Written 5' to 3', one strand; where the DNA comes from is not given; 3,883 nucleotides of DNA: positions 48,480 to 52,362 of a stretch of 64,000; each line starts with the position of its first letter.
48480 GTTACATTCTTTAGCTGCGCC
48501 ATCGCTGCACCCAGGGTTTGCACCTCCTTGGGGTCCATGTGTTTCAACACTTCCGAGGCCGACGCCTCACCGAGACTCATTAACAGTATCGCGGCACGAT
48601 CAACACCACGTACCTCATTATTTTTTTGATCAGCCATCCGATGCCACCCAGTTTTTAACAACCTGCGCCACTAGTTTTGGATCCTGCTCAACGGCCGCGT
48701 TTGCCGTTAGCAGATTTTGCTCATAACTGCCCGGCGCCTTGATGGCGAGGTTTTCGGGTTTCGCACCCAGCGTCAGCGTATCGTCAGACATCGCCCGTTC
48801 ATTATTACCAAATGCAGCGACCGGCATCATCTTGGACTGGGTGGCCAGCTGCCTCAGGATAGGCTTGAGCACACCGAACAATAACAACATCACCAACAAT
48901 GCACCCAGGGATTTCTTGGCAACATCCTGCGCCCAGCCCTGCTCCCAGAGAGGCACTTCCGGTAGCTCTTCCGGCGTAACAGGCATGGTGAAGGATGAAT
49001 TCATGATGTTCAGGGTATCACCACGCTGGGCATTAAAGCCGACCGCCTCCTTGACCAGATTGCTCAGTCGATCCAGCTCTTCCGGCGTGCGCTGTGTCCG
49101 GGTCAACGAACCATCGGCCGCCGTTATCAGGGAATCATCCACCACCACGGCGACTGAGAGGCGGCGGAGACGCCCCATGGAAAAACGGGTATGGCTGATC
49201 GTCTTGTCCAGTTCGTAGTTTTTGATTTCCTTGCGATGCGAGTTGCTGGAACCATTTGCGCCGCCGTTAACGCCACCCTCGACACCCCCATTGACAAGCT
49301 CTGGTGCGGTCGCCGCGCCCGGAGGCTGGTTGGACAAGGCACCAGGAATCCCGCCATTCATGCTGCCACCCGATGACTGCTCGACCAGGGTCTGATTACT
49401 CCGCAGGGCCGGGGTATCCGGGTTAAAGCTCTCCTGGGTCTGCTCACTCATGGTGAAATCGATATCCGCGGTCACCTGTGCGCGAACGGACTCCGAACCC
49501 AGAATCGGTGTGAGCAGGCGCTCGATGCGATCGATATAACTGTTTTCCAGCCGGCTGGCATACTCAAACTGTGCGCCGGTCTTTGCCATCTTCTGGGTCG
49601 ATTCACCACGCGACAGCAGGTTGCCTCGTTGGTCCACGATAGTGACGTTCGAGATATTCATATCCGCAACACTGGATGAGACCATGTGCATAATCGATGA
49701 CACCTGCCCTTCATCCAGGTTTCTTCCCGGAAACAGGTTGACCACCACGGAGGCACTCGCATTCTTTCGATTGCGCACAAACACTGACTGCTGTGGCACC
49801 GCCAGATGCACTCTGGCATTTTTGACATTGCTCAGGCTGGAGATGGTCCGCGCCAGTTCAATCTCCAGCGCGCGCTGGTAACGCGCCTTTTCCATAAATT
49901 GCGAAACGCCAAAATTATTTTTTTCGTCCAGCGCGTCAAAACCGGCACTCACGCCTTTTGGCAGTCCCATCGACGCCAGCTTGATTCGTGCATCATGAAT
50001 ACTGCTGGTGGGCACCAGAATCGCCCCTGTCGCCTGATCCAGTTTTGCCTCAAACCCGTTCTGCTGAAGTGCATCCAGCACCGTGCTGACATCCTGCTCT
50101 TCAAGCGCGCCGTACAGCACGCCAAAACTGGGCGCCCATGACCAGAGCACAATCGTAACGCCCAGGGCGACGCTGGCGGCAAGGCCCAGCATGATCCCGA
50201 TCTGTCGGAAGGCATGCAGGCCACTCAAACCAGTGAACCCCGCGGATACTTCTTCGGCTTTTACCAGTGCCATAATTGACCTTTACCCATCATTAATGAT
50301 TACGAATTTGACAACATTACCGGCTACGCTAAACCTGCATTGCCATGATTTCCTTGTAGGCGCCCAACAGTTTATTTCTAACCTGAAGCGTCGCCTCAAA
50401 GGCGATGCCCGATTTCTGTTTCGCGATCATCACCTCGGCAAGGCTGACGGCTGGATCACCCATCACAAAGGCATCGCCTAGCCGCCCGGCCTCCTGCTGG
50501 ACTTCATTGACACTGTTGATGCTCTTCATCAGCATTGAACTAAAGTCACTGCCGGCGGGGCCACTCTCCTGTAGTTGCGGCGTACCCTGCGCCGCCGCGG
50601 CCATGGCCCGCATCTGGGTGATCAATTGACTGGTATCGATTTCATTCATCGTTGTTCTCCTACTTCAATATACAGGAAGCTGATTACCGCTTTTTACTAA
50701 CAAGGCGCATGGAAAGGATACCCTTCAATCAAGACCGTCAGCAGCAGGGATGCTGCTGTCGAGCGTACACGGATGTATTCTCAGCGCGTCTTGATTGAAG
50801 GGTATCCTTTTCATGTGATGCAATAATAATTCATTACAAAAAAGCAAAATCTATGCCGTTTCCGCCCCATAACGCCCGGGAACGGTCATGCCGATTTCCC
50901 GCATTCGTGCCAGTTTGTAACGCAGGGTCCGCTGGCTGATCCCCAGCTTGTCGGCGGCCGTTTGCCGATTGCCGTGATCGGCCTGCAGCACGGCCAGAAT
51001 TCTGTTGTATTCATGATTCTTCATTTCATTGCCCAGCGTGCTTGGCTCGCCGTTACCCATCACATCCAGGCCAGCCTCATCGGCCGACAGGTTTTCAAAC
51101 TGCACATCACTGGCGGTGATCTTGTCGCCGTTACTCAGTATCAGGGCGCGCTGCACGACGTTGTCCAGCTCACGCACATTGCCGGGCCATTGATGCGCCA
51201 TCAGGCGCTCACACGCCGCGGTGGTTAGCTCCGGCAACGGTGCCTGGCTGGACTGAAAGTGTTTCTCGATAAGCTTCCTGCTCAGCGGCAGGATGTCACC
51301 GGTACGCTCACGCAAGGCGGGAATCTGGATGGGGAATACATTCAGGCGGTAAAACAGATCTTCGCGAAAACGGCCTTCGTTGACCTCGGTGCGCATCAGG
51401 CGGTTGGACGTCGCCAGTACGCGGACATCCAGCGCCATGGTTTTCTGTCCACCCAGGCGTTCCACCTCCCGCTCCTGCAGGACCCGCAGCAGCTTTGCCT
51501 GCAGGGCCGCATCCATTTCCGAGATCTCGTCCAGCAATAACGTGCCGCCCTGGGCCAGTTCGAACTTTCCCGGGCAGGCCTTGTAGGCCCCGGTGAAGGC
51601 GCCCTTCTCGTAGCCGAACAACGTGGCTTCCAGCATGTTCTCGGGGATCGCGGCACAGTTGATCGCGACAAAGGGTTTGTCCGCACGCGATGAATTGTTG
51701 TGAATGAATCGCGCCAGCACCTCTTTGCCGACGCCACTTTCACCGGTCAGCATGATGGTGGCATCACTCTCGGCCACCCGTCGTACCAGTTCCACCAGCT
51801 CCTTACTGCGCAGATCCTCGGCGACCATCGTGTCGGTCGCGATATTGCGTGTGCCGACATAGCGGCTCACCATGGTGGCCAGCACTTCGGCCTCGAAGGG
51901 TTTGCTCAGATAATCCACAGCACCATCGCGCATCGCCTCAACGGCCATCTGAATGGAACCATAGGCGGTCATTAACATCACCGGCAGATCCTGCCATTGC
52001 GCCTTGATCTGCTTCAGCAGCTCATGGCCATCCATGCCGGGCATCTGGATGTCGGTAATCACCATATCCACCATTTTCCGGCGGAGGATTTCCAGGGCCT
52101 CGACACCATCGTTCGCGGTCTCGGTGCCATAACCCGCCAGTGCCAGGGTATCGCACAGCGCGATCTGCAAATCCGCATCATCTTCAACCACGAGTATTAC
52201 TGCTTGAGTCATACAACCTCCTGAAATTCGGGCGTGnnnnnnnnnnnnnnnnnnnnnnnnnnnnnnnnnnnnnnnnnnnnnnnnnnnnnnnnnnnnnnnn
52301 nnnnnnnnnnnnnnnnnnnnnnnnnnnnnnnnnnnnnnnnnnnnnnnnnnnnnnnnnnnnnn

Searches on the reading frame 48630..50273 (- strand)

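Call 17: search_protein_families(library=pfam, proteins=[window:48630-50273:-])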
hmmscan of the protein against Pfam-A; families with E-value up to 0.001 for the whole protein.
window:48630-50273:- (547 aa): 2 families
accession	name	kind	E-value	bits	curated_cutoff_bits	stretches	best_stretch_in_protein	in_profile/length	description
PF01514.23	YscJ_FliF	-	7.9e-64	215.2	24.4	1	48-221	4-178/179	Secretory protein of YscJ/FliF family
PF08345.17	YscJ_FliF_C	-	3.7e-47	160.9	23.8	1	254-428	1-147/147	Flagellar M-ring protein C-terminal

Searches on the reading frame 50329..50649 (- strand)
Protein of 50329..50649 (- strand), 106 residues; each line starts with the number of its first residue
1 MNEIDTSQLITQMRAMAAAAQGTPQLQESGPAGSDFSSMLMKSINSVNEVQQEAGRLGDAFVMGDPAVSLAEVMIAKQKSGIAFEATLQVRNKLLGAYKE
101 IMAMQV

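Call 14: find_encoding_contigs(protein=window:50329-50649:-, flank=3000, max_places=8)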
Protein window:50329-50649:- (106 aa): no gene with exactly this product is on record in the collection.

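Call 17: search_protein_families(library=pfam, proteins=[window:50329-50649:-])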
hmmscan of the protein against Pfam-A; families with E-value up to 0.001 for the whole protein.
window:50329-50649:- (106 aa): 1 family
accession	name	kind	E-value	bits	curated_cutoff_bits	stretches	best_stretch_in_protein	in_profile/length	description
PF02049.23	FliE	-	6.6e-29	100.4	22.4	1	19-106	3-89/89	Flagellar hook-basal body complex protein FliE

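Call 99: list_cluster_members(proteins=[window:50329-50649:-, window:50851-52212:-])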
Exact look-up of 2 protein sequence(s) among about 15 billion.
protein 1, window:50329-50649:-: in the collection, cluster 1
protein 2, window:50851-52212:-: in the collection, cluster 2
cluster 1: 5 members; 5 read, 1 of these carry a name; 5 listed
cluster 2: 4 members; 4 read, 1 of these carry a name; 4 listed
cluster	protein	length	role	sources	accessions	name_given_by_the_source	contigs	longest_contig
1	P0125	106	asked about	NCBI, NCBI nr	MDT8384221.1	MAG: flagellar hook-basal body complex protein FliE [Gammaproteobacteria bacterium] | flagellar hook-basal body complex protein FliE [Gammaproteobacteria bacterium]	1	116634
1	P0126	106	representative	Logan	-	-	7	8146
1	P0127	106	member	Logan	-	-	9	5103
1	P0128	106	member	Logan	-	-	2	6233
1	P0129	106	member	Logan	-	-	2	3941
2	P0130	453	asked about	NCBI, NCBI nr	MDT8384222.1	MAG: sigma-54 dependent transcriptional regulator [Gammaproteobacteria bacterium] | sigma-54 dependent transcriptional regulator [Gammaproteobacteria bacterium]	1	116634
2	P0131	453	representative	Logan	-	-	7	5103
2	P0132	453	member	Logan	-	-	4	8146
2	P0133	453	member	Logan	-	-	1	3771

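Call 100: find_encoding_contigs(protein=P0126, flank=2500, max_places=5)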
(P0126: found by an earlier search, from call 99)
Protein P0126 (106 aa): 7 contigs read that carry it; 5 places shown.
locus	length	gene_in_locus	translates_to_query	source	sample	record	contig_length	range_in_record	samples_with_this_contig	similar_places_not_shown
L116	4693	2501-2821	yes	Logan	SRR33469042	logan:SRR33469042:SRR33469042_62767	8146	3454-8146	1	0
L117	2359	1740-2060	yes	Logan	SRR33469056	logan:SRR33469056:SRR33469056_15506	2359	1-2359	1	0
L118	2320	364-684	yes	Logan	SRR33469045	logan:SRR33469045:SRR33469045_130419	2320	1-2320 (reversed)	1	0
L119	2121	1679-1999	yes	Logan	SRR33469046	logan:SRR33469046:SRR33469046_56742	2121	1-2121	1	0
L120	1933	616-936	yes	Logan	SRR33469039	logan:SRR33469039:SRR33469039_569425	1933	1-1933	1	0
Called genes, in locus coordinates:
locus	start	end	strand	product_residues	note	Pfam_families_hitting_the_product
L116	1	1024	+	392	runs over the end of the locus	PF00989:PAS (faint), PF13188:PAS_8 (faint), PF00512:HisKA, PF02518:HATPase_c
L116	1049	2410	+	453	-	PF00072:Response_reg, PF00158:Sigma54_activat, PF14532:Sigma54_activ_2, PF07724:AAA_2 (weak), PF07728:AAA_5, PF25601:AAA_lid_14, PF02954:HTH_8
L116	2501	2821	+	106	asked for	PF02049:FliE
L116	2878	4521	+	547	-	PF01514:YscJ_FliF, PF08345:YscJ_FliF_C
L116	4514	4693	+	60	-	?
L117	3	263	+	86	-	?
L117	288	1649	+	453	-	PF00072:Response_reg, PF00158:Sigma54_activat, PF14532:Sigma54_activ_2, PF07724:AAA_2 (weak), PF07728:AAA_5, PF25601:AAA_lid_14, PF02954:HTH_8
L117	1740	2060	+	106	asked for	PF02049:FliE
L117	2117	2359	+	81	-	?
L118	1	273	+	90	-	?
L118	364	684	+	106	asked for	PF02049:FliE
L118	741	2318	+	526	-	?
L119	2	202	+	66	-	?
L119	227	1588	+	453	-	PF00072:Response_reg, PF00158:Sigma54_activat, PF14532:Sigma54_activ_2, PF07724:AAA_2 (weak), PF07728:AAA_5, PF25601:AAA_lid_14, PF02954:HTH_8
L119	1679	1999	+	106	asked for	PF02049:FliE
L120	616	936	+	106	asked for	PF02049:FliE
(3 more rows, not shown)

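Call 101: find_encoding_contigs(protein=P0128, flank=2500, max_places=3)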
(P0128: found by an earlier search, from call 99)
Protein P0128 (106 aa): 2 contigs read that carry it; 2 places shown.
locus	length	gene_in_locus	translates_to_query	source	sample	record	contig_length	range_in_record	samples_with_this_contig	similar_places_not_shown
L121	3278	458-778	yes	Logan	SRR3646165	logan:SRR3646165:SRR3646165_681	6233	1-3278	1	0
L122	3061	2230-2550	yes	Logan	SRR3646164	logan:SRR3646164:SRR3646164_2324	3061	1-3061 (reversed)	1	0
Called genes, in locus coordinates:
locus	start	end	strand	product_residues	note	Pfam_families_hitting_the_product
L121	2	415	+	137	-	?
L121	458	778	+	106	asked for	PF02049:FliE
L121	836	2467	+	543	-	PF01514:YscJ_FliF, PF08345:YscJ_FliF_C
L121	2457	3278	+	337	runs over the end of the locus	PF03448:MgtE_N (faint), PF14842:FliG_N, PF14841:FliG_M, PF01706:FliG_C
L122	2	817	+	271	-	?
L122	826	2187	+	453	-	PF00072:Response_reg, PF00158:Sigma54_activat, PF14532:Sigma54_activ_2, PF07724:AAA_2 (weak), PF07728:AAA_5, PF25601:AAA_lid_14, PF02954:HTH_8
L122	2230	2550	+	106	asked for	PF02049:FliE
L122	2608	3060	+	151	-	?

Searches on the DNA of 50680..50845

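Call 73: search_rna_families(source=window, start=50680, end=50845, threshold=evalue, max_evalue=10, show_alignments=1)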
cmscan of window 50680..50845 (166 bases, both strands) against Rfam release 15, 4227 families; matches with E-value up to 10: 10.
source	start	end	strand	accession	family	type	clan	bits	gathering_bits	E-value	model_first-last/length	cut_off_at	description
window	50710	50811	+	RF04087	MIR5565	Gene; miRNA;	-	27.8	80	0.00019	1-109/109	no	MIR5565 microRNA precursor family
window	50732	50845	-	RF02770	Ysr224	Gene; sRNA;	-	21.2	70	0.0073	51-107/107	5'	Yersinia sRNA 224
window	50706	50820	+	RF00887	mir-802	Gene; miRNA;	-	19.7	86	0.087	1-94/94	no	mir-802 microRNA precursor family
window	50717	50806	-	RF03966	mir-76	Gene; miRNA;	-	16.4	75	0.53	1-80/80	no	mir-76 microRNA precursor family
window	50718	50843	+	RF02859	Arrc11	Gene; sRNA;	-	15.4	52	2.1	1-175/175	no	Actinobacillus sRNA 11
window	50809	50842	-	RF00535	snoMe28S-Am982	Gene; snRNA; snoRNA; CD-box;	CL00054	14.3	49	5.7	1-80/80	no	Small nucleolar RNA Me28S-Am982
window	50719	50804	+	RF03214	mir-769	Gene; miRNA;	-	13.7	57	3.8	1-81/81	no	mir-769 microRNA precursor family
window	50712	50811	+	RF03088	Parabacteroides-1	Gene; sRNA;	-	12.4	93.4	6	1-105/105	no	Parabacteroides-1 RNA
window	50708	50759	-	RF03036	osmY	Gene; sRNA;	-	11.3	46.9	2.9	1-72/72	no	osmY RNA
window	50814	50839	+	RF00844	mir-67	Gene; miRNA;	-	11.2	53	7.1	27-59/84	no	mir-67 microRNA precursor family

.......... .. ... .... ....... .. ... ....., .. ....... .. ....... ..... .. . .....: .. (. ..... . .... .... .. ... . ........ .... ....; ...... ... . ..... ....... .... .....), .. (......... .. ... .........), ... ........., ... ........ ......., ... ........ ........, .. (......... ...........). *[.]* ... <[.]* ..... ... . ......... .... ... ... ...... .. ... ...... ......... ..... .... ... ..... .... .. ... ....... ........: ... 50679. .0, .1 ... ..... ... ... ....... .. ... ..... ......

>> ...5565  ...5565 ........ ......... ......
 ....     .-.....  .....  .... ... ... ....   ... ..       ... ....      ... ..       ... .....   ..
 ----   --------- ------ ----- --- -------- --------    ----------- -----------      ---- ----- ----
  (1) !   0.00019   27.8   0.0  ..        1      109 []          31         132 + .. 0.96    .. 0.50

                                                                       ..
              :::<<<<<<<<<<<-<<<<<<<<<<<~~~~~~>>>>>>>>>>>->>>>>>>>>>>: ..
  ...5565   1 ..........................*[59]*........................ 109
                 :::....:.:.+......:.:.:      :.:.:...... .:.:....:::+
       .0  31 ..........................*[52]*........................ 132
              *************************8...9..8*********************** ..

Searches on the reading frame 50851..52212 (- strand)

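Call 17: search_protein_families(library=pfam, proteins=[window:50851-52212:-])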
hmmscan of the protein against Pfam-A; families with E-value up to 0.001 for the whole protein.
window:50851-52212:- (453 aa): 11 families
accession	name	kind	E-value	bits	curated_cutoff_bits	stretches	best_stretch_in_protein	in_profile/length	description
PF00158.32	Sigma54_activat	-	5.4e-68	228.4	20.2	1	131-296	3-168/168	Sigma-54 interaction domain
PF00072.30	Response_reg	-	7e-31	107.1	30.2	1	6-115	1-110/111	Response regulator receiver domain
PF14532.12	Sigma54_activ_2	-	8.3e-21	75.1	25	1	136-300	7-138/138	Sigma-54 interaction domain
PF25601.1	AAA_lid_14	-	3.9e-20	71.9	27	1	301-377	1-77/87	AAA+ ATPase lid domain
PF02954.25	HTH_8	-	3.1e-10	40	22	1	401-436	6-41/42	Bacterial regulatory protein, Fis family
PF07728.20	AAA_5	-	2.4e-08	34.5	22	1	153-278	2-129/139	AAA domain (dynein-related subfamily)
PF07724.20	AAA_2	-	1.8e-05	25.3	27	1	151-279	4-133/166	AAA domain (Cdc48 subfamily)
PF13556.12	HTH_30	-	8.5e-05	22.7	27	1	406-440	5-39/59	PucR C-terminal helix-turn-helix domain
PF01078.27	Mg_chelatase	-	0.00033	20.6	20.3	0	208-251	93-136/207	Magnesium chelatase, subunit ChlI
PF07726.17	AAA_3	-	0.00048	20.5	27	0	153-272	2-113/131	ATPase family associated with various cellular activities (AAA)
PF13191.12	AAA_16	-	0.00072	20.5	32.6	0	137-245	10-120/167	AAA ATPase domain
